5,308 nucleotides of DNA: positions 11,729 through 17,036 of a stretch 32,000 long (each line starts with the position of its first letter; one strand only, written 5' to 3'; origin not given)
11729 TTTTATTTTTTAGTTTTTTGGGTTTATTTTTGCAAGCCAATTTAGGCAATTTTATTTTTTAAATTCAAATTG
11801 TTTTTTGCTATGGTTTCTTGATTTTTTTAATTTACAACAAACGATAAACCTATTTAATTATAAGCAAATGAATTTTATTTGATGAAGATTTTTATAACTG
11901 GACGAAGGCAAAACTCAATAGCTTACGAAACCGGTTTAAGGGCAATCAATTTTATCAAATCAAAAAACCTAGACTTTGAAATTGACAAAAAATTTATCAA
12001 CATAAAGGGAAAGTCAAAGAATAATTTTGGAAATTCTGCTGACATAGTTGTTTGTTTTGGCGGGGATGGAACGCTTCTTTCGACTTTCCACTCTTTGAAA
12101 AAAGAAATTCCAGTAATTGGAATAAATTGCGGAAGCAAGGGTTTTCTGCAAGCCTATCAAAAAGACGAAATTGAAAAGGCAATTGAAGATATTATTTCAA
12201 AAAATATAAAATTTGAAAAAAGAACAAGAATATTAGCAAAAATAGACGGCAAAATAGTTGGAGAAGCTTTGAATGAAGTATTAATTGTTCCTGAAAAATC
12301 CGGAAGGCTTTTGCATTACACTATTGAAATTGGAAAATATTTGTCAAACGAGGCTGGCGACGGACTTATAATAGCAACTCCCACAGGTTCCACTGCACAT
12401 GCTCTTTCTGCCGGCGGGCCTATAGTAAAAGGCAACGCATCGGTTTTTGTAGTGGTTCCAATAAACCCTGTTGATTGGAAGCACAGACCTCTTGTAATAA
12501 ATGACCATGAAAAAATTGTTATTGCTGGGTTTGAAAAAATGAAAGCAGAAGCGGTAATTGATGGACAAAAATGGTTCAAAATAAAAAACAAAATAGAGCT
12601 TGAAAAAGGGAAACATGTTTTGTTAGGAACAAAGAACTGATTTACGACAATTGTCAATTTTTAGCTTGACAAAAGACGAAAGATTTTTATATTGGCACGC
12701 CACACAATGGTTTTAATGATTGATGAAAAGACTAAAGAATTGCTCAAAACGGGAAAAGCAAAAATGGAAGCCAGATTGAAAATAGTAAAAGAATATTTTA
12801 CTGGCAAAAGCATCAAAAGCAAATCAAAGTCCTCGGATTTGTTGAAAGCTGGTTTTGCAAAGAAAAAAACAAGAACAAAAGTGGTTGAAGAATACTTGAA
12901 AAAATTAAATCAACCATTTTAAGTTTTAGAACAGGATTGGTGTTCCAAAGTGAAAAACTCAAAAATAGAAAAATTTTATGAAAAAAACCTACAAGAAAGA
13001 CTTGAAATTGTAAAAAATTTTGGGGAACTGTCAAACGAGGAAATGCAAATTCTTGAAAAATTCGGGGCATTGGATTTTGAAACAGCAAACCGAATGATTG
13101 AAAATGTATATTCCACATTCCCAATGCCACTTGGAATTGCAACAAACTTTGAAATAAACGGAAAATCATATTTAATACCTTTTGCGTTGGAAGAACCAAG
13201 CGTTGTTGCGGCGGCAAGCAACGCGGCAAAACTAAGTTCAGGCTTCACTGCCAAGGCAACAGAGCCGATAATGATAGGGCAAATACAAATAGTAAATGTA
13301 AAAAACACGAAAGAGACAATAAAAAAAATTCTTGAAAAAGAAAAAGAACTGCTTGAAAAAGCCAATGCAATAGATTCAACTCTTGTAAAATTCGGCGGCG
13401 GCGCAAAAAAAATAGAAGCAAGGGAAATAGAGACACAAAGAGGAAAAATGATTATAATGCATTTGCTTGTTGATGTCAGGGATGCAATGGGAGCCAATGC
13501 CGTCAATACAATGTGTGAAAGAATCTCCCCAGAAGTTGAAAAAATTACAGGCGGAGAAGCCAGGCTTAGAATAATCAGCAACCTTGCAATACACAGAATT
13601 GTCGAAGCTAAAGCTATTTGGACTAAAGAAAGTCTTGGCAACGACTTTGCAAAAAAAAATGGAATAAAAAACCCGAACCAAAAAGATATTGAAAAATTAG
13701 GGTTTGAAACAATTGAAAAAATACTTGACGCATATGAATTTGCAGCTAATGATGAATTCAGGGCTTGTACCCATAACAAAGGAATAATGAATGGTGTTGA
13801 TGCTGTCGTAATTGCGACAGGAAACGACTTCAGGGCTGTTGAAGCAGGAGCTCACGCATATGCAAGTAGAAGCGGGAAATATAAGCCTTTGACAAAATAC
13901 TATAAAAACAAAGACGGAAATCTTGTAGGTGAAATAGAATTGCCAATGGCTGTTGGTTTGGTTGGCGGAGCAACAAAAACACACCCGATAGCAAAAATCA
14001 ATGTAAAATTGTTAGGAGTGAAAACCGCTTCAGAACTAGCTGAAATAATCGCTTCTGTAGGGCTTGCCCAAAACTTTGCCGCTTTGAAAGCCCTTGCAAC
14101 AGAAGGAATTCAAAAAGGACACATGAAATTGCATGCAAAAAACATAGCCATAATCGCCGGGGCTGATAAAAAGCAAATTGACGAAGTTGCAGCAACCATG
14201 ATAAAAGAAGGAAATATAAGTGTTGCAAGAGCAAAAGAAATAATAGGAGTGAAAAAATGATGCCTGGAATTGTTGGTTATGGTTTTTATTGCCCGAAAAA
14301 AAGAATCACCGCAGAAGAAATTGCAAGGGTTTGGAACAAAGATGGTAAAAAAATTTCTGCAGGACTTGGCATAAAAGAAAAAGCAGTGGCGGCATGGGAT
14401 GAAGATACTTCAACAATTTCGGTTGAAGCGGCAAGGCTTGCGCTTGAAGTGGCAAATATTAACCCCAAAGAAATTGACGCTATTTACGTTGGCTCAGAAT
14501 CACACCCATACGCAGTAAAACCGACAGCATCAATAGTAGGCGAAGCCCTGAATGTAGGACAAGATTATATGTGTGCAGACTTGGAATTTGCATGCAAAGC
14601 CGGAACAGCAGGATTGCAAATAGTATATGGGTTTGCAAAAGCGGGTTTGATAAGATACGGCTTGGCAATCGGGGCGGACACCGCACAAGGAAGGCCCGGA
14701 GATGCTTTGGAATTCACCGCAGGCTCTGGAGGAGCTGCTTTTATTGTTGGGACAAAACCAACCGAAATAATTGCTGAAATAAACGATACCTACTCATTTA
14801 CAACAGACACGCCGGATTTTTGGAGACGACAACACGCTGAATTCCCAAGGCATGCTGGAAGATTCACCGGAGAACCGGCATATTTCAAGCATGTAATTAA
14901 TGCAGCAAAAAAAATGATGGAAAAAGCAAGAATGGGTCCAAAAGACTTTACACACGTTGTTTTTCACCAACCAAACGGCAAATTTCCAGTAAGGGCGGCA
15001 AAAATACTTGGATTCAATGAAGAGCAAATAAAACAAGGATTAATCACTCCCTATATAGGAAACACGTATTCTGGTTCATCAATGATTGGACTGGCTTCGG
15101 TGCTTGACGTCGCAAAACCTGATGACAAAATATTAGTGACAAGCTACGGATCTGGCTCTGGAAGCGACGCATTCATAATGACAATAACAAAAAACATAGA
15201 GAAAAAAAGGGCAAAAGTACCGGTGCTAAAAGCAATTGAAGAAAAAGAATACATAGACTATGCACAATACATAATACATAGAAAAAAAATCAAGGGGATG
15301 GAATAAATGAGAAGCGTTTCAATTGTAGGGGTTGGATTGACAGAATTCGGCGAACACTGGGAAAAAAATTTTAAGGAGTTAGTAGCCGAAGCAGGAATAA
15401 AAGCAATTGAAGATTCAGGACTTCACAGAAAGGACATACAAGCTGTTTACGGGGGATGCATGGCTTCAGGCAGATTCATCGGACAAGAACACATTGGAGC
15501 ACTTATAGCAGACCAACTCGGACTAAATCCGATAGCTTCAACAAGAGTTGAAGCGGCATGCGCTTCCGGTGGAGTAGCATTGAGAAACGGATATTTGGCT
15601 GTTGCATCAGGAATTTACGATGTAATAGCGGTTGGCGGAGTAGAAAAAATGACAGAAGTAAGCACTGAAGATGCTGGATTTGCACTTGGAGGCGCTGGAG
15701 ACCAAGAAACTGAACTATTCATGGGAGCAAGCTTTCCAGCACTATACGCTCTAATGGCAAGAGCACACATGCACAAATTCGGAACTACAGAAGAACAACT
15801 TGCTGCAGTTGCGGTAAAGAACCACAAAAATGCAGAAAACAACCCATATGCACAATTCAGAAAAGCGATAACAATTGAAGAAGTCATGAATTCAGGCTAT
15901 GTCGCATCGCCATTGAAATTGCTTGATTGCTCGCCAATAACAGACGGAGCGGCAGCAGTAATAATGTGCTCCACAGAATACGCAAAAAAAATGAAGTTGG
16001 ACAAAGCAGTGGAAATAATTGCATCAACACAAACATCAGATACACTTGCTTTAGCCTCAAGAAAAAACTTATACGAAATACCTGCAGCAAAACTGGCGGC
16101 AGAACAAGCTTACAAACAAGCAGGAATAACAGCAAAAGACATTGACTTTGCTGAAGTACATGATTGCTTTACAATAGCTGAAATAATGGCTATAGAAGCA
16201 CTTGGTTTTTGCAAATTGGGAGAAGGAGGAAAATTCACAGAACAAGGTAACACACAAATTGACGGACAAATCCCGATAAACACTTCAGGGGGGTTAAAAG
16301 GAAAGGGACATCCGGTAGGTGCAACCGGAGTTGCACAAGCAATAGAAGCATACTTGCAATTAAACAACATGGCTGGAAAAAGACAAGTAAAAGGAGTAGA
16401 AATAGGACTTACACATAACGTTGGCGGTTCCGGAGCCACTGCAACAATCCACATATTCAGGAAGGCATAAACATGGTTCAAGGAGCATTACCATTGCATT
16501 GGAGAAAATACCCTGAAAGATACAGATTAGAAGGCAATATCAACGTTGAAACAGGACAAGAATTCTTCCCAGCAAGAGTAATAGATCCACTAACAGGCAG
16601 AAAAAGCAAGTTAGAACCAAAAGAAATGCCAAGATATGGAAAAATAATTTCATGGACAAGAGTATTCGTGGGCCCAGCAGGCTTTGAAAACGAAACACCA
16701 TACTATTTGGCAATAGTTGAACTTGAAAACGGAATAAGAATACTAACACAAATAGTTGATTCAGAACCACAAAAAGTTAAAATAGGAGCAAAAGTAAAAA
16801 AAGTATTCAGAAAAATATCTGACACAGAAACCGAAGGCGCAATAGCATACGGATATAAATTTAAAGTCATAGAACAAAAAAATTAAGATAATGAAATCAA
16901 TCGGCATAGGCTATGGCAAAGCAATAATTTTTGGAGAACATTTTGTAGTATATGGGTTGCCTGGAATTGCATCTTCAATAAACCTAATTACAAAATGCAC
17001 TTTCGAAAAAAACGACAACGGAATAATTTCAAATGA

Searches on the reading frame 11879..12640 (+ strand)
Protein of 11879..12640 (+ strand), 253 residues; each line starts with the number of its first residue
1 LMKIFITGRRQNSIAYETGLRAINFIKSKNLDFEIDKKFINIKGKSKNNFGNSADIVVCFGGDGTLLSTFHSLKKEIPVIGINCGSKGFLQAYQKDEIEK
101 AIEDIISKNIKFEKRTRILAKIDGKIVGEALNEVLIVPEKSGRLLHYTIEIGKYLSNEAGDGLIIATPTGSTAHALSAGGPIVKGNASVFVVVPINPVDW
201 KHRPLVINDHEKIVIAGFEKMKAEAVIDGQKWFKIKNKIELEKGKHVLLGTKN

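Call 11: search_protein_families(library=pfam, proteins=[window:11879-12640:+])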
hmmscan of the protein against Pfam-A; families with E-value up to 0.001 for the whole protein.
window:11879-12640:+ (253 aa): 2 families
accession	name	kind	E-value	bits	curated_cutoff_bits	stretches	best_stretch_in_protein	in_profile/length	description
PF20143.4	NAD_kinase_C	-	2.9e-24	85.7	23.7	1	131-237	1-108/126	ATP-NAD kinase C-terminal domain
PF01513.26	NAD_kinase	-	1.1e-14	55.3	25.5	1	41-108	60-128/130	ATP-NAD kinase N-terminal domain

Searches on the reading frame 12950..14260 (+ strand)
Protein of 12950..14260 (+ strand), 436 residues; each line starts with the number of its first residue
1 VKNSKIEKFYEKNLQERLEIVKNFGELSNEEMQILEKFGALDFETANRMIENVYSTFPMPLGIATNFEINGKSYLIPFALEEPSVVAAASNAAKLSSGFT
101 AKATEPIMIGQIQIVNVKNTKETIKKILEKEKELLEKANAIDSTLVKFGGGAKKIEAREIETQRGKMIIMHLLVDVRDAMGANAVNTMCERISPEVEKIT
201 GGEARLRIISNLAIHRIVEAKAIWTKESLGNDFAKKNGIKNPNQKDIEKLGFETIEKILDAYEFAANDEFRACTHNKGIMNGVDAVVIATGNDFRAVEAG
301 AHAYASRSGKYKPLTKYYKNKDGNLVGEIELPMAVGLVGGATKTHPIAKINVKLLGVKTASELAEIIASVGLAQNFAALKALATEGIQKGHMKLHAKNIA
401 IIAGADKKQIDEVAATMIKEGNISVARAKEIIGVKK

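Call 11: search_protein_families(library=pfam, proteins=[window:12950-14260:+])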
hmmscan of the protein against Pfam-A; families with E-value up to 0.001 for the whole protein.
window:12950-14260:+ (436 aa): 1 family
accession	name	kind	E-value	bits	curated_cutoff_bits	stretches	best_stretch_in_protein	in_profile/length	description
PF00368.23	HMG-CoA_red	-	2.2e-105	353.2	27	1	14-396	2-368/368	Hydroxymethylglutaryl-coenzyme A reductase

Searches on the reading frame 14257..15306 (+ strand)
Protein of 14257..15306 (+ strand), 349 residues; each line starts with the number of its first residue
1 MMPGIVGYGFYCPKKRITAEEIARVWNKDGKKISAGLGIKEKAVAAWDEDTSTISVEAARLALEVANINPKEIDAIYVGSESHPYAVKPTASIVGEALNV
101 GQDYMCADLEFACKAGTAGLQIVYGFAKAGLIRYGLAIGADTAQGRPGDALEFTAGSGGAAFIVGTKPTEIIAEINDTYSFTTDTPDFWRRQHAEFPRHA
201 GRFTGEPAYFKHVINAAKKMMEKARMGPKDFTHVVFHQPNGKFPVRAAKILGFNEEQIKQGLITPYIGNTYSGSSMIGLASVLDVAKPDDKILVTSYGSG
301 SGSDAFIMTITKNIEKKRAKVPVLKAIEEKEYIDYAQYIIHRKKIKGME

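Call 12: search_protein_families(library=pfam, proteins=[window:14257-15306:+])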
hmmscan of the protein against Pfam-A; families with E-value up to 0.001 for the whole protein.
window:14257-15306:+ (349 aa): 4 families
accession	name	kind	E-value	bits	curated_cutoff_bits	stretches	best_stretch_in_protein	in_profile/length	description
PF08541.16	ACP_syn_III_C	-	3.6e-09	37.1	26.6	1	221-308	1-88/90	3-Oxoacyl-[acyl-carrier-protein (ACP)] synthase III C terminal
PF08540.16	HMG_CoA_synt_C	-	1.6e-05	25.1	25.1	1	256-323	142-213/280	Hydroxymethylglutaryl-coenzyme A synthase C terminal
PF08545.16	ACP_syn_III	-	0.00058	20.1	24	0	108-167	2-64/80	3-Oxoacyl-[acyl-carrier-protein (ACP)] synthase III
PF01154.23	HMG_CoA_synt_N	-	0.00059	20.2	25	1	4-167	6-172/174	Hydroxymethylglutaryl-coenzyme A synthase N terminal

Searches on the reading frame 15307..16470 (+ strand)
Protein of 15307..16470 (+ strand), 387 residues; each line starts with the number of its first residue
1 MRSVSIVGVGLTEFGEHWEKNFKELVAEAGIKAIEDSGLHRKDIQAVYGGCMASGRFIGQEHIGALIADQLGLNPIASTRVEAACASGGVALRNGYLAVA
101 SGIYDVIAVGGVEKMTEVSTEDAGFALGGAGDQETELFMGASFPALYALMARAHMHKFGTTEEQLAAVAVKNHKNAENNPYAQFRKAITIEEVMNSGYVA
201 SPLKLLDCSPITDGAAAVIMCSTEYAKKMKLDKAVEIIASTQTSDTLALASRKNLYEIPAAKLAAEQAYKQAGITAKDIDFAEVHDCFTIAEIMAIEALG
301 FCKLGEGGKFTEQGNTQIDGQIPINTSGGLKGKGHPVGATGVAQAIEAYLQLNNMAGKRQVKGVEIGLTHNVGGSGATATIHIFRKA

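Call 12: search_protein_families(library=pfam, proteins=[window:15307-16470:+])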
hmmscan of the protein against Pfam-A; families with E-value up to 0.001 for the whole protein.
window:15307-16470:+ (387 aa): 5 families
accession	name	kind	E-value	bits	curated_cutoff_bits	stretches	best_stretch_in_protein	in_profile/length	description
PF22691.2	Thiolase_C_1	-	3.7e-48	163.3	28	1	242-385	2-143/144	Thiolase C-terminal domain-like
PF00108.29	Thiolase_N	-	1.7e-30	106.7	26.4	1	4-223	1-259/260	Thiolase, N-terminal domain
PF02803.24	Thiolase_C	-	1.9e-08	34.4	27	1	262-362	25-107/123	Thiolase, C-terminal domain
PF00109.32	ketoacyl-synt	-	0.00034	20.7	20.8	0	63-118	153-207/252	Beta-ketoacyl synthase, N-terminal domain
PF02801.28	Ketoacyl-synt_C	-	0.00076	19.9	20.8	0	259-287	25-53/119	Beta-ketoacyl synthase, C-terminal domain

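Call 27: find_encoding_contigs(protein=window:15307-16470:+, flank=10000, max_places=5)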
Protein window:15307-16470:+ (387 aa): 5 contigs read that carry it; 3 places shown.
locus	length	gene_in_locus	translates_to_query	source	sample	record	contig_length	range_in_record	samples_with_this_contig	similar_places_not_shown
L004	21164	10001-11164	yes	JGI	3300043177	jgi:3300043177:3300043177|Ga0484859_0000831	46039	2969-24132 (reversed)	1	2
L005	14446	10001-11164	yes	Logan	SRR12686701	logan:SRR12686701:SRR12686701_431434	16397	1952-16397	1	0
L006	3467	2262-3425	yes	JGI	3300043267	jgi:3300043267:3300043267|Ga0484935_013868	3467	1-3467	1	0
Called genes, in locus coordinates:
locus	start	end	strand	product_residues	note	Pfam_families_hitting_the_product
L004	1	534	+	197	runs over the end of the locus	PF10483:Elong_Iki1 (weak), PF06745:ATPase (weak)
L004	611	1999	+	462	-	PF01368:DHH, PF21763:DHH_CID, PF02272:DHHA1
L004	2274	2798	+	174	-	-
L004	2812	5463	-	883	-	PF01326:PPDK_N, PF00391:PEP-utilizers, PF02896:PEP-utilizers_C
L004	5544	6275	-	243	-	-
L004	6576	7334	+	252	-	PF01513:NAD_kinase, PF20143:NAD_kinase_C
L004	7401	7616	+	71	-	-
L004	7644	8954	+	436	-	PF00368:HMG-CoA_red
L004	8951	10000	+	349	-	PF08540:HMG_CoA_synt_C (faint), PF08541:ACP_syn_III_C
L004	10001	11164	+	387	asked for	PF00108:Thiolase_N, PF02803:Thiolase_C, PF22691:Thiolase_C_1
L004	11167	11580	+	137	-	PF01796:OB_ChsH2_C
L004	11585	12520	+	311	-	PF00288:GHMP_kinases_N, PF08544:GHMP_kinases_C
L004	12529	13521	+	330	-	PF22700:MVD-like_N, PF00288:GHMP_kinases_N, PF18376:MDD_C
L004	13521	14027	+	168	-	PF00293:NUDIX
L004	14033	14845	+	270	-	PF00696:AA_kinase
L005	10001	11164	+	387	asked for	PF00108:Thiolase_N, PF02803:Thiolase_C, PF22691:Thiolase_C_1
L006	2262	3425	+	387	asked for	PF00108:Thiolase_N, PF02803:Thiolase_C, PF22691:Thiolase_C_1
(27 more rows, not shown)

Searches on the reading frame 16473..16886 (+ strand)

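Call 12: search_protein_families(library=pfam, proteins=[window:16473-16886:+])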
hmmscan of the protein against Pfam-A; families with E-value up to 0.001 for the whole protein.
window:16473-16886:+ (137 aa): 1 family
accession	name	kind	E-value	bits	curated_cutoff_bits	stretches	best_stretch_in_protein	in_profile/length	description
PF01796.24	OB_ChsH2_C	-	5.1e-17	62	27.1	1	51-113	3-65/65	ChsH2, C-terminal OB-fold domain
